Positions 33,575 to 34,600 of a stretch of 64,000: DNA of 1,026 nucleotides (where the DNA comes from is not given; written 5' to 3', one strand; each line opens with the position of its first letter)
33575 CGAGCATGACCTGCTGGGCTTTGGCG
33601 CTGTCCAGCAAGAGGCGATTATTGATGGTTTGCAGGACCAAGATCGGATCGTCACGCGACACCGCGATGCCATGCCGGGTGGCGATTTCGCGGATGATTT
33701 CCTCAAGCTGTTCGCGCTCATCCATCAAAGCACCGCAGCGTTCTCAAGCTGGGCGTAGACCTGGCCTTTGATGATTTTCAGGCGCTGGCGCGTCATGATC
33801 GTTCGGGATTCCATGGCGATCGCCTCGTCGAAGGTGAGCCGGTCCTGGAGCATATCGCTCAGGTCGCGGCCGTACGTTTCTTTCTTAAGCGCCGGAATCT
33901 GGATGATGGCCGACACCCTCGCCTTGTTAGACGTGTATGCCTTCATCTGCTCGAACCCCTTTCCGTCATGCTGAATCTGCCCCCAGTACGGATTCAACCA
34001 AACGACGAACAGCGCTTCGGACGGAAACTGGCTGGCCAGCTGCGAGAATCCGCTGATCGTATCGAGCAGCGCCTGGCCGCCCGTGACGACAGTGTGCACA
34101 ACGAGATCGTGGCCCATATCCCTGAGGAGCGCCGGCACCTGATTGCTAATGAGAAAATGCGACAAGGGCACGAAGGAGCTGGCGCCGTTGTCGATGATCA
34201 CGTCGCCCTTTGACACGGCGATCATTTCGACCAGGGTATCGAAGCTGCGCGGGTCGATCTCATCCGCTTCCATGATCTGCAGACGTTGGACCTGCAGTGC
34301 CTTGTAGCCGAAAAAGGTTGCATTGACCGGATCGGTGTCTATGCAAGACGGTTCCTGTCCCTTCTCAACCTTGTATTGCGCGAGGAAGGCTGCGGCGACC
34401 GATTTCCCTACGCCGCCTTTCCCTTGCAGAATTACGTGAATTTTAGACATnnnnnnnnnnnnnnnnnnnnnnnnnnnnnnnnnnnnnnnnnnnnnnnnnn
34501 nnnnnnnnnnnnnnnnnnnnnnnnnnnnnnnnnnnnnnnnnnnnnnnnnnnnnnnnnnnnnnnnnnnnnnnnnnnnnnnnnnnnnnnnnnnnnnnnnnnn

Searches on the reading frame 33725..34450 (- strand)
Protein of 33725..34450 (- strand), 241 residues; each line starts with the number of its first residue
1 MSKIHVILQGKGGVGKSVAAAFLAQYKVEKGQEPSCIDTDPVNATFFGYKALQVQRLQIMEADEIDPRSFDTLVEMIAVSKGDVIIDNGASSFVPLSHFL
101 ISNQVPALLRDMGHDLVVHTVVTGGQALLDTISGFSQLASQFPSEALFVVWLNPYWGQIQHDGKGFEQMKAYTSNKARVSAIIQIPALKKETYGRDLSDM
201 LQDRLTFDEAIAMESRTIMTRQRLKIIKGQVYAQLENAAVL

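Call 16: search_protein_families(library=pfam, proteins=[window:33725-34450:-], max_evalue=0.01)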
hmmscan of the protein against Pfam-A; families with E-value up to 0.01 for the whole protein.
window:33725-34450:- (241 aa): 5 families
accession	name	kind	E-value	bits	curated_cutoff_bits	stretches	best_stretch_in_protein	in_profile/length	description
PF01656.29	CbiA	-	7.8e-06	26.3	25.4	1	6-124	2-54/125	CobQ/CobB/MinD/ParA nucleotide binding domain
PF10609.15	ParA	-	0.00025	21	27.1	1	3-51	4-55/246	NUBPL iron-transfer P-loop NTPase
PF13614.12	AAA_31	-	0.00099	19.5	27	1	3-61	2-61/177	AAA domain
PF02374.21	ArsA_ATPase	-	0.0018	18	24.3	1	6-43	4-41/305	Anion-transporting ATPase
PF20720.3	nSTAND3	-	0.0042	17.2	27.2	0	5-37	19-51/155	Novel STAND NTPase 3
